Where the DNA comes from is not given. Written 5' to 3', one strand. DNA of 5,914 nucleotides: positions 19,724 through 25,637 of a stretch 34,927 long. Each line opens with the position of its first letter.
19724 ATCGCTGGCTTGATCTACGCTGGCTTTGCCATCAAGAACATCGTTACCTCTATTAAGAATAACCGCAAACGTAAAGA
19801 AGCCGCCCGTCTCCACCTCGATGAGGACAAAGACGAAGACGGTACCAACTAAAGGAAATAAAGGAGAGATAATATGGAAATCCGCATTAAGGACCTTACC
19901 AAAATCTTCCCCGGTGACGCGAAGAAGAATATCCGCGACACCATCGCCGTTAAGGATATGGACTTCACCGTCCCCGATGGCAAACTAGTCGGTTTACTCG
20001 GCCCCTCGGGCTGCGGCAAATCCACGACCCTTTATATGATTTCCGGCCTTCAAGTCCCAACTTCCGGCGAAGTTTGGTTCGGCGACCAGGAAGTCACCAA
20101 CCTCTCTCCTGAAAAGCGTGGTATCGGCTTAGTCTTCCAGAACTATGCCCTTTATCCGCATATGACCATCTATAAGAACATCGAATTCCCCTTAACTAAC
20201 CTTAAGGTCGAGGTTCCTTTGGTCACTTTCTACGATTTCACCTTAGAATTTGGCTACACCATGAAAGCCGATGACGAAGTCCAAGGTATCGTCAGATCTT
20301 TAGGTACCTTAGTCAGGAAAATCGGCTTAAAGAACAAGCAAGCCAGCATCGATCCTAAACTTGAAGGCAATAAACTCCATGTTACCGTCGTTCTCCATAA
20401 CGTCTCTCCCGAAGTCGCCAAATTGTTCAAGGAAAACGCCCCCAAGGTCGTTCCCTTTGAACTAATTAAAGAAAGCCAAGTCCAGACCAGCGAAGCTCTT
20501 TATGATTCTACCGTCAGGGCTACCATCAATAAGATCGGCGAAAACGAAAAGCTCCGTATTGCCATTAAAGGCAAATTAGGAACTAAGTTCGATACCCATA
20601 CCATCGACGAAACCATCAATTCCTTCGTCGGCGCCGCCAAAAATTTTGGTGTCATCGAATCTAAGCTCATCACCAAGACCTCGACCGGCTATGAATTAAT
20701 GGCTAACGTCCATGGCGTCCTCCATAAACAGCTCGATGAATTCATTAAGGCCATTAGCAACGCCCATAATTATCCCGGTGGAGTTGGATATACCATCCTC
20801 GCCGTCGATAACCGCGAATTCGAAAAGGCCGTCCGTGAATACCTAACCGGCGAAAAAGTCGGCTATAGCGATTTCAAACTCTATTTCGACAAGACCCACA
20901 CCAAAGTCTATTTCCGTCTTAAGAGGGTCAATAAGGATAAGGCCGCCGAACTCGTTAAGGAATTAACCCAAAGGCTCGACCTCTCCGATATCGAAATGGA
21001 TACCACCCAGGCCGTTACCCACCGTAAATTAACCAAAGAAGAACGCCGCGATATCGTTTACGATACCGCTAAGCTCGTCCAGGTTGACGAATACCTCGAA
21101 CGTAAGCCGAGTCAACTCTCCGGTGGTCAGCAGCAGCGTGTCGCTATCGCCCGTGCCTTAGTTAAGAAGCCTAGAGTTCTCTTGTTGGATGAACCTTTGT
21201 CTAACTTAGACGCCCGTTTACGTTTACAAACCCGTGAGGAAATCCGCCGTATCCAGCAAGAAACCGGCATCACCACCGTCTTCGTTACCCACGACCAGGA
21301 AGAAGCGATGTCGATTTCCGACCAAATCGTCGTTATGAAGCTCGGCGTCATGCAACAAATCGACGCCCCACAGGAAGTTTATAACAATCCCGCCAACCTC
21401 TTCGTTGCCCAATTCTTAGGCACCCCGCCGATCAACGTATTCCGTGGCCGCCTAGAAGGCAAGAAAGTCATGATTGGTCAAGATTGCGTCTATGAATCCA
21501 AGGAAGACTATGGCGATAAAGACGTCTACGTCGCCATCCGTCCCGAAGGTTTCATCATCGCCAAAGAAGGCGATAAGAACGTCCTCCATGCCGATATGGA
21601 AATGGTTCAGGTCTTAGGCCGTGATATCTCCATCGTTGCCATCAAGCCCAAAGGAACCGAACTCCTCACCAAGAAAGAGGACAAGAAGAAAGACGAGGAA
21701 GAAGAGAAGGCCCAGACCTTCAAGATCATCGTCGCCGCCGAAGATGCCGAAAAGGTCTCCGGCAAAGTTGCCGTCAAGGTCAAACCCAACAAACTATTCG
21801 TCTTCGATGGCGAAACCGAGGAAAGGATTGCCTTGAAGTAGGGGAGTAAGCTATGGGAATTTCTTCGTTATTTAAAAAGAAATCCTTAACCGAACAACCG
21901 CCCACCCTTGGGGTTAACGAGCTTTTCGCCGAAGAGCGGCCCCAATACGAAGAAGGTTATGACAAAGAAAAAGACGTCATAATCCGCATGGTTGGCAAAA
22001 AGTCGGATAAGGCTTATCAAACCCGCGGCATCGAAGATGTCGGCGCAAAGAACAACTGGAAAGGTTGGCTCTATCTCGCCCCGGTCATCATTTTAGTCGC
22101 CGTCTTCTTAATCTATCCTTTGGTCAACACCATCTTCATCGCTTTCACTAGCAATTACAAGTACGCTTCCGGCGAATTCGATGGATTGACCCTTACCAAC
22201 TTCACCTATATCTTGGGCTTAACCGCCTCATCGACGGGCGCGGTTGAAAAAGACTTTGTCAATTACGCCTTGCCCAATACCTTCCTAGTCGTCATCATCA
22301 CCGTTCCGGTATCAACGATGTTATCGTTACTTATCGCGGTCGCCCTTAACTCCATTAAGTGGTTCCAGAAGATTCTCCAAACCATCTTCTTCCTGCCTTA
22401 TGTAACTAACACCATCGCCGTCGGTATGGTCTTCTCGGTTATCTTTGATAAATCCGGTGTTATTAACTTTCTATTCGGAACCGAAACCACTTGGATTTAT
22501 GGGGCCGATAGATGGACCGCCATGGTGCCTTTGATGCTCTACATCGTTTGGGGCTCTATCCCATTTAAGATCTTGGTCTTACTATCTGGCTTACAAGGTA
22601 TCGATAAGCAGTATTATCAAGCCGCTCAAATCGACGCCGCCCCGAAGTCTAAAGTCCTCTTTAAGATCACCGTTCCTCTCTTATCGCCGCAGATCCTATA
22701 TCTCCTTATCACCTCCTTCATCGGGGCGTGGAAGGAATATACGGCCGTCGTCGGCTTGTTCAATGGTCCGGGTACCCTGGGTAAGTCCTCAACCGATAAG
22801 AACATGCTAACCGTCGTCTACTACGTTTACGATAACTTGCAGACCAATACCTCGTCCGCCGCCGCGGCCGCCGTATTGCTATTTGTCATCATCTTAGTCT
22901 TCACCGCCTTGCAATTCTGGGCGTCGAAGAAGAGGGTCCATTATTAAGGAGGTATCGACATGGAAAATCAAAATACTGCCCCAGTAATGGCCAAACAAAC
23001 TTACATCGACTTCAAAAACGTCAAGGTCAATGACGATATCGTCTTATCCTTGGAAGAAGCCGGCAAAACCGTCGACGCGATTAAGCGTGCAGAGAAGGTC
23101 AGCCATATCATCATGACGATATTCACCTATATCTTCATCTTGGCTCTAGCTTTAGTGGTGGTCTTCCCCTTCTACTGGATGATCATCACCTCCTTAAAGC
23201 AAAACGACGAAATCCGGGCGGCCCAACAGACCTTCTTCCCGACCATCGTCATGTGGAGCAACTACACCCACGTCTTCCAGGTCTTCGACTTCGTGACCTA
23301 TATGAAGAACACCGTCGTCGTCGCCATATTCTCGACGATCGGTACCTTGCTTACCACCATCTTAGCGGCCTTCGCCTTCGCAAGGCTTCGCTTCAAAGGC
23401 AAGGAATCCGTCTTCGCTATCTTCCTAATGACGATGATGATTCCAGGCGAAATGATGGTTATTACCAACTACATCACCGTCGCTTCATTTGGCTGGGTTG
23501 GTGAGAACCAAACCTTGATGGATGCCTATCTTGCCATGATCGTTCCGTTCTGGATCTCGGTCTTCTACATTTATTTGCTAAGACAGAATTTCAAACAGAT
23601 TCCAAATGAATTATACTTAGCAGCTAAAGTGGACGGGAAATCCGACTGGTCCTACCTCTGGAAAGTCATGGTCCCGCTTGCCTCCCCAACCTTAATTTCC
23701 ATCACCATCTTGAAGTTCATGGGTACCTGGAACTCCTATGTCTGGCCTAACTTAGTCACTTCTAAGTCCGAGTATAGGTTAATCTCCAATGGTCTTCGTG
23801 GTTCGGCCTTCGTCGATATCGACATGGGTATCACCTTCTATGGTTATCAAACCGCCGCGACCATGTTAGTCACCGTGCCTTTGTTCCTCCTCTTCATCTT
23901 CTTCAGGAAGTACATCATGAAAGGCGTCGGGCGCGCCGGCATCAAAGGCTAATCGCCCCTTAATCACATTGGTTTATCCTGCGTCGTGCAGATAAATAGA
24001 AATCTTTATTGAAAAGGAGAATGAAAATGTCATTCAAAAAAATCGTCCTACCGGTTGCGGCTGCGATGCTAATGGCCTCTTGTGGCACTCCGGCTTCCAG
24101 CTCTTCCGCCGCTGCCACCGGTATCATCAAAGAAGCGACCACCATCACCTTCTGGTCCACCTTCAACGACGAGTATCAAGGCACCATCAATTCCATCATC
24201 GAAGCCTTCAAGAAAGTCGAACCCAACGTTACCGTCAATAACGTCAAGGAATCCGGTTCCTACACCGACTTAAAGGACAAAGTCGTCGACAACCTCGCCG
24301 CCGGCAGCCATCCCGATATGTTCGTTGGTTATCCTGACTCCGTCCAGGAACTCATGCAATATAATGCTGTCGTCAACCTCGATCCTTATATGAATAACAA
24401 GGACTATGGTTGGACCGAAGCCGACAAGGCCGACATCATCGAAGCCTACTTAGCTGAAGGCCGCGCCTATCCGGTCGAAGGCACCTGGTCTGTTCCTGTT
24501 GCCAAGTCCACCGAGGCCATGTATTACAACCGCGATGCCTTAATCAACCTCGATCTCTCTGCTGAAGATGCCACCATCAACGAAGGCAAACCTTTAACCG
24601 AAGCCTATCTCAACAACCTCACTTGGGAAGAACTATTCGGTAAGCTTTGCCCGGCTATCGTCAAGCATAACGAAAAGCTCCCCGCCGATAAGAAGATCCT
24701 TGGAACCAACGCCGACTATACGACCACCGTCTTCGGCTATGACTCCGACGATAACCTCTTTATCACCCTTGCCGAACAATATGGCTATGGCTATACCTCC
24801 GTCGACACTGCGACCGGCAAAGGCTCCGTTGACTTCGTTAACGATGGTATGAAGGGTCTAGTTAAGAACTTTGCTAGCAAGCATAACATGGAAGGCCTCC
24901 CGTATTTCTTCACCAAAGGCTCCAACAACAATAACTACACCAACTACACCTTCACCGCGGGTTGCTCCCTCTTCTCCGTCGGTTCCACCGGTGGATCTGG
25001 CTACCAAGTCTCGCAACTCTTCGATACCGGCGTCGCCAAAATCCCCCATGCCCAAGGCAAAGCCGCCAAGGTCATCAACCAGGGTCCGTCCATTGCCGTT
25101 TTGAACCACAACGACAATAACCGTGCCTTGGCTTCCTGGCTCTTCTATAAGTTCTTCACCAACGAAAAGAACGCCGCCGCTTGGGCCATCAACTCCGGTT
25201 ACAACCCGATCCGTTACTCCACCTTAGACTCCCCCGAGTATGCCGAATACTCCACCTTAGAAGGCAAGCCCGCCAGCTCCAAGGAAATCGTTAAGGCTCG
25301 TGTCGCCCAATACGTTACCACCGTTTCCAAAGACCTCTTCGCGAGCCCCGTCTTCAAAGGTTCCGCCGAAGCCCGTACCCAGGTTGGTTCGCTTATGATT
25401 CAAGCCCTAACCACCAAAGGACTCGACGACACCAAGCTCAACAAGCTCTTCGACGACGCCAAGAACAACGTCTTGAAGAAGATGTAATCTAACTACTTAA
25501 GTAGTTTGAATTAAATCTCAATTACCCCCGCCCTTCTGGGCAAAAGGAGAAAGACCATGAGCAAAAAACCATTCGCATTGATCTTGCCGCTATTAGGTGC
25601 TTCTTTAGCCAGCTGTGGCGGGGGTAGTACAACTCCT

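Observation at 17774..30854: Nine-gene operon combining a surface nuclease, OB-fold lipoproteins and a sugar-type ABC importer: putative extracellular nucleic-acid scavenging machine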

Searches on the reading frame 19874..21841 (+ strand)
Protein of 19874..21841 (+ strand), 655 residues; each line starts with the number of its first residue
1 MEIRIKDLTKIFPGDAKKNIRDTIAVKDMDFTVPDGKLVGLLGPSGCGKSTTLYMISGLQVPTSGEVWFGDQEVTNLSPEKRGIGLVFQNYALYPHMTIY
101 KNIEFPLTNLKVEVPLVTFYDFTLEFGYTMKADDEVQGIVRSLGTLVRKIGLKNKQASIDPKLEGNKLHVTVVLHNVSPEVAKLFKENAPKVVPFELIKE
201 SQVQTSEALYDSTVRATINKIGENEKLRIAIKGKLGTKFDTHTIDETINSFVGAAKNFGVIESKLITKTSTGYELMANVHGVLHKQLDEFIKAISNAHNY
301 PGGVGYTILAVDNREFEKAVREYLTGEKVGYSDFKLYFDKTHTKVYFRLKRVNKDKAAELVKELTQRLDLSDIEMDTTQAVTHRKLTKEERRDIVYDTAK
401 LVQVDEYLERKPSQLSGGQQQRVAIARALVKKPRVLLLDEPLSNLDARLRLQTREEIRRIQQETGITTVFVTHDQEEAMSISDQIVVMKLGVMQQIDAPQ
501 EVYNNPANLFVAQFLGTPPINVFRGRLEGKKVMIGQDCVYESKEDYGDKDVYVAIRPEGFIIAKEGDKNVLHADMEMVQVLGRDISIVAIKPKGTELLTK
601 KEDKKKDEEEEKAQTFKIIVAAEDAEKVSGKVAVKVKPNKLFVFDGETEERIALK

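Call 5: search_protein_families(library=pfam, proteins=[window:19874-21841:+], max_evalue=0.01)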
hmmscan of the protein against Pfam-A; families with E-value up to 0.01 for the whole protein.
window:19874-21841:+ (655 aa): 3 families
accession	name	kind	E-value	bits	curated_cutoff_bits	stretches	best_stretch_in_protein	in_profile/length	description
PF00005.33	ABC_tran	-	1.9e-35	122.9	25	2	26-144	1-93/137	ABC transporter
PF13304.12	AAA_21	-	4.4e-07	30.7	27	1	341-476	166-301/304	AAA domain, putative AbiEii toxin, Type IV TA system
PF03215.21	Rad17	-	0.0057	17.1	23.8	0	37-104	46-113/186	Rad17 P-loop domain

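Call 6: search_protein_families(library=ncbifam, proteins=[window:19874-21841:+], max_evalue=0.01)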
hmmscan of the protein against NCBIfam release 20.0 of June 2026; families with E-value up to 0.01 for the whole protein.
window:19874-21841:+ (655 aa): 189 families (the best 25 are shown)
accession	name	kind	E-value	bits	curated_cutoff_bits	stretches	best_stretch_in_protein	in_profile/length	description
NF008653.0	PRK11650.1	subfamily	5.9e-101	338.1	432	2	380-652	100-355/357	sn-glycerol-3-phosphate ABC transporter ATP-binding protein UgpC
TIGR03265.1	PhnT2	equivalog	1.4e-93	313.9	457.7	2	381-620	101-344/353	putative 2-aminoethylphosphonate ABC transporter ATP-binding protein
NF040933.2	ABC_arch_GlcV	equivalog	5.3e-92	308.4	450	2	381-642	108-355/357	glucose ABC transporter ATP-binding protein GlcV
NF006987.0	PRK09452.1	equivalog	4.4e-87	292.2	482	2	382-565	115-304/378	spermidine/putrescine ABC transporter ATP-binding protein PotA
TIGR01187.1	potA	subfamily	2.1e-85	286.7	355.6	2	382-615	68-311/325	polyamine ABC transporter ATP-binding protein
NF043075.1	MMSYN1_0197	equivalog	2.2e-84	283.3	550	2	382-602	100-318/341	spermidine/putrescine ABC transporter ATP-binding protein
NF008513.0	PRK11432.1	equivalog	5e-82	275.6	496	2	383-614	105-335/351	ferric ABC transporter ATP-binding protein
NF008233.0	PRK11000.1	equivalog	1.7e-78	264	568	2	385-622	104-347/369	maltose/maltodextrin ABC transporter ATP-binding protein MalK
TIGR00968.1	3a0106s01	subfamily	3.7e-77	259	342.75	2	381-517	97-233/237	sulfate ABC transporter ATP-binding protein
NF040840.2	tungstate_WtpC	equivalog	4.2e-70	236.7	440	2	383-585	99-305/347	tungstate ABC transporter ATP-binding protein WtpC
NF008105.0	PRK10851.1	equivalog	5.5e-70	235.9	502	2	394-565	116-285/362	sulfate/thiosulfate ABC transporter ATP-binding protein CysA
TIGR03258.1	PhnT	equivalog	1.1e-66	225.3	499.15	2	384-589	108-321/359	2-aminoethylphosphonate ABC transport system ATP-binding subunit PhnT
NF008621.0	PRK11607.1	equivalog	3.7e-66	223.5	613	2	378-599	113-343/377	putrescine ABC transporter ATP-binding subunit PotG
TIGR01186.1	proV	subfamily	2.5e-61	207.8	326.6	2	372-517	87-232/363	betaine/proline/choline family ABC transporter ATP-binding protein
TIGR01184.1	ntrCD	subfamily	1.5e-49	168.6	291.8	2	382-497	82-197/230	nitrate ABC transporter ATP-binding protein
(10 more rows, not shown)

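Call 38: find_homologous_proteins(query=window:19874-21841:+, region=113-382)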
Query window:19874-21841:+, residues 113-382 (270 aa): 138 proteins with E <= 0.001 among 1938 candidates; the best 120 are listed.
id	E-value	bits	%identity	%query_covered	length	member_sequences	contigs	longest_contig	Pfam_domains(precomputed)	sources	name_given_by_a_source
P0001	3.6e-167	572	99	100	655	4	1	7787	PF00005.34,PF13304.13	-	-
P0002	3.1e-114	399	68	100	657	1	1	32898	PF00005.34,PF13304.13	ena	-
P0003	4.7e-109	382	67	100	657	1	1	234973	PF00005.34,PF13304.13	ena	-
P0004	5.3e-108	378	66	100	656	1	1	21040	PF00005.34,PF13304.13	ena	-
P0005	2.7e-103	363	63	100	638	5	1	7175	PF00005.34,PF13304.13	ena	-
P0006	3.5e-102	359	62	100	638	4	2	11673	PF00005.34,PF13304.13,PF17912.8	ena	-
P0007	1.4e-97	344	60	100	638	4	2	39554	PF00005.34,PF13304.13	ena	-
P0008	4.8e-95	336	56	100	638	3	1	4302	PF00005.34,PF13304.13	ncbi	-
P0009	1.0e-93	332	59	100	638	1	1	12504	PF00005.34,PF13304.13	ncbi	-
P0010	5.8e-89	316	54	100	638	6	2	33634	PF00005.34,PF13304.13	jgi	-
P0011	2.0e-87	311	54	100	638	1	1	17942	PF00005.34,PF13304.13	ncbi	-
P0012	4.0e-85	303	54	100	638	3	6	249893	PF00005.34,PF13304.13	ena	-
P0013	5.7e-85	303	54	100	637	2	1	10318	PF00005.34,PF13304.13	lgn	-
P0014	3.9e-84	300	54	100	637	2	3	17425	PF00005.34,PF13304.13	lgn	-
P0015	2.2e-82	294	53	100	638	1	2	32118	PF00005.34,PF13304.13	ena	-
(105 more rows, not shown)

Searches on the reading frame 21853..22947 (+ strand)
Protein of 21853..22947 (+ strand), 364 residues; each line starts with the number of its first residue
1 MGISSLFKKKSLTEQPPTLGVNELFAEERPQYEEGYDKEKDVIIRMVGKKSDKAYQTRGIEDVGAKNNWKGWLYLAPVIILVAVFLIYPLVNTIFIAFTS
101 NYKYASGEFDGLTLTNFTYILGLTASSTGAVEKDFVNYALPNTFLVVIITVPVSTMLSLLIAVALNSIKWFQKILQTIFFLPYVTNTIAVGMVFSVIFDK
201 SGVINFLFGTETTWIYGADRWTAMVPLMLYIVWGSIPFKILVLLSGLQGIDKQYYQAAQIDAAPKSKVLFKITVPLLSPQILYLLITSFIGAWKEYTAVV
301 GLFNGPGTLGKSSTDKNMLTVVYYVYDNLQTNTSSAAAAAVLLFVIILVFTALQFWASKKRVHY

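Call 5: search_protein_families(library=pfam, proteins=[window:21853-22947:+], max_evalue=0.01)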
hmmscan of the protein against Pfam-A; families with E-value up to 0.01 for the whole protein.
window:21853-22947:+ (364 aa): 1 family
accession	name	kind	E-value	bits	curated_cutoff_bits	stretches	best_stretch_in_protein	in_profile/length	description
PF00528.27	BPD_transp_1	-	1.1e-20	74.6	26.4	1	156-360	3-181/184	Binding-protein-dependent transport system inner membrane component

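Call 6: search_protein_families(library=ncbifam, proteins=[window:21853-22947:+], max_evalue=0.01)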
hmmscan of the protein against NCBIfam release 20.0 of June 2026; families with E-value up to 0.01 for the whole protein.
window:21853-22947:+ (364 aa): 14 families
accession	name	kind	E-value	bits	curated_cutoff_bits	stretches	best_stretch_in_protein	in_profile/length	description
NF007852.0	PRK10561.1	equivalog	1.5e-18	67.7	335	1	66-364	9-294/295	sn-glycerol-3-phosphate ABC transporter permease UgpA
NF008232.0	PRK10999.1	equivalog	1.2e-14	53.9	392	1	143-360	290-517/520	maltose ABC transporter permease MalF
TIGR00969.1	3a0106s02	subfamily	2.5e-12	46.8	240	1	137-350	60-264/272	sulfate ABC transporter permease subunit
TIGR02141.1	modB_ABC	equivalog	1.8e-11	44.1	182.6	1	144-359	4-207/208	molybdate ABC transporter permease subunit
TIGR01581.1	Mo_ABC_porter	hypoth_equivalog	6.7e-11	42.1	210.3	1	142-348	33-220/225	ABC transporter permease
NF006939.0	PRK09421.1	equivalog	5.9e-10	38.9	262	1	146-353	18-214/230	molybdate ABC transporter permease subunit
NF040931.1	ABC_arch_GlcT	equivalog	2.9e-09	37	360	1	77-349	4-261/278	glucose ABC transporter permease GlcT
TIGR02140.1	permease_CysW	equivalog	7.8e-09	35.4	329.1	1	135-353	44-251/261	sulfate ABC transporter permease subunit CysW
NF008208.0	PRK10971.1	equivalog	3.9e-07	29.8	415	1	143-352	63-263/277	sulfate/thiosulfate ABC transporter permease CysT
NF040839.1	tungstate_WtpB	equivalog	4.2e-07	29.9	340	1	127-357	29-248/251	tungstate ABC transporter permease WtpB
TIGR02139.1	permease_CysT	equivalog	1.2e-06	28.3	246.1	1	134-359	46-264/265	sulfate ABC transporter permease subunit CysT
NF011624.0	PRK15050.1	equivalog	5.8e-05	22.3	247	1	64-349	17-277/297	2-aminoethylphosphonate ABC transporter permease subunit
NF007044.0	PRK09497.1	equivalog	0.0012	18.4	348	1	78-311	12-230/285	spermidine/putrescine ABC transporter permease PotB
NF040932.1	ABC_arch_GlcU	equivalog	0.0019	17.9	340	1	78-350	8-255/272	glucose ABC transporter permease GlcU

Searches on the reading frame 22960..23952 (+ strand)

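Call 5: search_protein_families(library=pfam, proteins=[window:22960-23952:+], max_evalue=0.01)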
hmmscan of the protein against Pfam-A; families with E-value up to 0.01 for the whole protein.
window:22960-23952:+ (330 aa): 1 family
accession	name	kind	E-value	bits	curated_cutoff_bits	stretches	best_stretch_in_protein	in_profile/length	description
PF00528.27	BPD_transp_1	-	1.9e-15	57.5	26.4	1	134-322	6-181/184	Binding-protein-dependent transport system inner membrane component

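Call 6: search_protein_families(library=ncbifam, proteins=[window:22960-23952:+], max_evalue=0.01)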
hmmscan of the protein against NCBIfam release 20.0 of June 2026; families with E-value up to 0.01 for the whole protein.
window:22960-23952:+ (330 aa): 13 families
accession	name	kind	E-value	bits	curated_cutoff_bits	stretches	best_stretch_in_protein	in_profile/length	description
NF008210.0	PRK10973.1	equivalog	1.9e-27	96.7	297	1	52-323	8-276/281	sn-glycerol-3-phosphate ABC transporter permease UgpE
NF040932.1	ABC_arch_GlcU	equivalog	2.8e-25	89.5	340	1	54-324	3-265/272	glucose ABC transporter permease GlcU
NF008231.0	PRK10998.1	equivalog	1.7e-19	70.5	261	1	47-330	15-296/296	maltose ABC transporter permease MalG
TIGR01581.1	Mo_ABC_porter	hypoth_equivalog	5.7e-12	45.6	210.3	1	99-254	7-169/225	ABC transporter permease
NF011624.0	PRK15050.1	equivalog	9.7e-10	38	247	1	39-289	14-261/297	2-aminoethylphosphonate ABC transporter permease subunit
NF007047.0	PRK09500.1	equivalog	1.1e-09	38.3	326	1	54-274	5-213/257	spermidine/putrescine ABC transporter permease PotC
TIGR02141.1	modB_ABC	equivalog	1.7e-08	34.3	182.6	1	118-254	3-146/208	molybdate ABC transporter permease subunit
NF006939.0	PRK09421.1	equivalog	7.5e-08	32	262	1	118-254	15-159/230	molybdate ABC transporter permease subunit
NF040839.1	tungstate_WtpB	equivalog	3.5e-07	30.1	340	1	111-253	42-190/251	tungstate ABC transporter permease WtpB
TIGR03226.1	PhnU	equivalog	2e-05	24.2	283.45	1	58-295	43-285/311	2-aminoethylphosphonate ABC transporter permease subunit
TIGR03262.1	PhnU2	equivalog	0.00035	19.3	593.25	1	53-266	4-211/546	putative 2-aminoethylphosphonate ABC transporter permease subunit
TIGR02139.1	permease_CysT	equivalog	0.00071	19.2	246.1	1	97-255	34-199/265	sulfate ABC transporter permease subunit CysT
NF008208.0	PRK10971.1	equivalog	0.0032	17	415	1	97-254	42-206/277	sulfate/thiosulfate ABC transporter permease CysT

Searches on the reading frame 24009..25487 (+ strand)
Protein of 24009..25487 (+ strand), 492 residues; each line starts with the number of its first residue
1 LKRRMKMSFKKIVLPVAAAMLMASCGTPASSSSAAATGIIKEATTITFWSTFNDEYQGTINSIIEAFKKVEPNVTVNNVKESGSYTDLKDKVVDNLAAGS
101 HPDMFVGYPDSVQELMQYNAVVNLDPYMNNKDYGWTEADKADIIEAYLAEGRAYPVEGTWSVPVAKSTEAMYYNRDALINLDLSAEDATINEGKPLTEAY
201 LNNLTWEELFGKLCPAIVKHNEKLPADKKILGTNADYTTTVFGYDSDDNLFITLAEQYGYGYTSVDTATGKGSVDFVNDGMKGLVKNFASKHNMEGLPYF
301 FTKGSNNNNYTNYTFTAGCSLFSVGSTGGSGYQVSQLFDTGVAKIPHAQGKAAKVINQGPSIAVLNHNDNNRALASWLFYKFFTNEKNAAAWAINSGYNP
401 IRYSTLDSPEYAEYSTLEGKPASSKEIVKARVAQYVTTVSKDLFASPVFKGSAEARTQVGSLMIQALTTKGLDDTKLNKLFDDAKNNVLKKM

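Call 5: search_protein_families(library=pfam, proteins=[window:24009-25487:+], max_evalue=0.01)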
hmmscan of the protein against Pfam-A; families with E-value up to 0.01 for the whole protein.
window:24009-25487:+ (492 aa): 1 family
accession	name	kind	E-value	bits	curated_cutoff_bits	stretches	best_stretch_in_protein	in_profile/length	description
PF13416.11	SBP_bac_8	-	2.8e-26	93.4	27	1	63-417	2-277/279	Bacterial extracellular solute-binding protein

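Call 6: search_protein_families(library=ncbifam, proteins=[window:24009-25487:+], max_evalue=0.01)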
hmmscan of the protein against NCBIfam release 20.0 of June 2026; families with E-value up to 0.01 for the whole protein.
window:24009-25487:+ (492 aa): 1 family
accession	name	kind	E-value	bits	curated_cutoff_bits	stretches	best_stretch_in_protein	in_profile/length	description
NF008211.0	PRK10974.1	equivalog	8e-11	41.2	411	2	39-186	22-165/439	sn-glycerol-3-phosphate ABC transporter substrate-binding protein UgpB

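Call 18: search_solved_structures(query=window:24009-25487:+, max_evalue=0.01)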
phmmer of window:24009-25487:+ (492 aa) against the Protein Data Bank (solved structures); distinct sequences matched with E-value up to 0.01: 23.
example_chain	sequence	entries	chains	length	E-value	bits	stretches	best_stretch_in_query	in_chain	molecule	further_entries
4mfi_A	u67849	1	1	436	1.1e-09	40.9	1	314-414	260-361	Sn-glycerol-3-phosphate ABC transporter substrate-binding protein UspB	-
7c0x_A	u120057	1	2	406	6.1e-09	38.5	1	308-417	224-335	Sugar ABC transporter, periplasmic sugar-binding protein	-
7c0f_A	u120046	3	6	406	6.3e-09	38.4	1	308-417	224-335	Sugar ABC transporter, periplasmic sugar-binding protein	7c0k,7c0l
7c0y_A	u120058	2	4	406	8e-09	38.1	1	308-417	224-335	Sugar ABC transporter, periplasmic sugar-binding protein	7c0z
7c0t_A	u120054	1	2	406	1.5e-08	37.2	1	308-417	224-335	Sugar ABC transporter, periplasmic sugar-binding protein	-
7c0u_A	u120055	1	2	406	1.5e-08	37.1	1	308-417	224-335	Sugar ABC transporter, periplasmic sugar-binding protein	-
7c0o_A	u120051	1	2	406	2.1e-08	36.7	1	308-417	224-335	Sugar ABC transporter, periplasmic sugar-binding protein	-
7c0r_A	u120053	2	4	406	2.7e-08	36.3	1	308-417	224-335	Sugar ABC transporter, periplasmic sugar-binding protein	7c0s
7c0v_A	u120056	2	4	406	3.4e-08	36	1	312-417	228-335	Sugar ABC transporter, periplasmic sugar-binding protein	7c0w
7c16_A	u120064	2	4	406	4.1e-08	35.7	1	312-417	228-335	Sugar ABC transporter, periplasmic sugar-binding protein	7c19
7c14_A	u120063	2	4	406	4.3e-08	35.7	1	308-417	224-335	Sugar ABC transporter, periplasmic sugar-binding protein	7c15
6r1b_B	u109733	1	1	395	1.2e-07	34.2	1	314-414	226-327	Putative Sn-glycerol-3-phosphate-binding lipoprotein UgpB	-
6r1b_A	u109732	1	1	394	1.3e-07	34.1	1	314-414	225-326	Putative Sn-glycerol-3-phosphate-binding lipoprotein UgpB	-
6r1b_D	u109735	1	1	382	2.8e-07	33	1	314-410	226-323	Putative Sn-glycerol-3-phosphate-binding lipoprotein UgpB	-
6r1b_C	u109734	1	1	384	2.8e-07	33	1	314-410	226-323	Putative Sn-glycerol-3-phosphate-binding lipoprotein UgpB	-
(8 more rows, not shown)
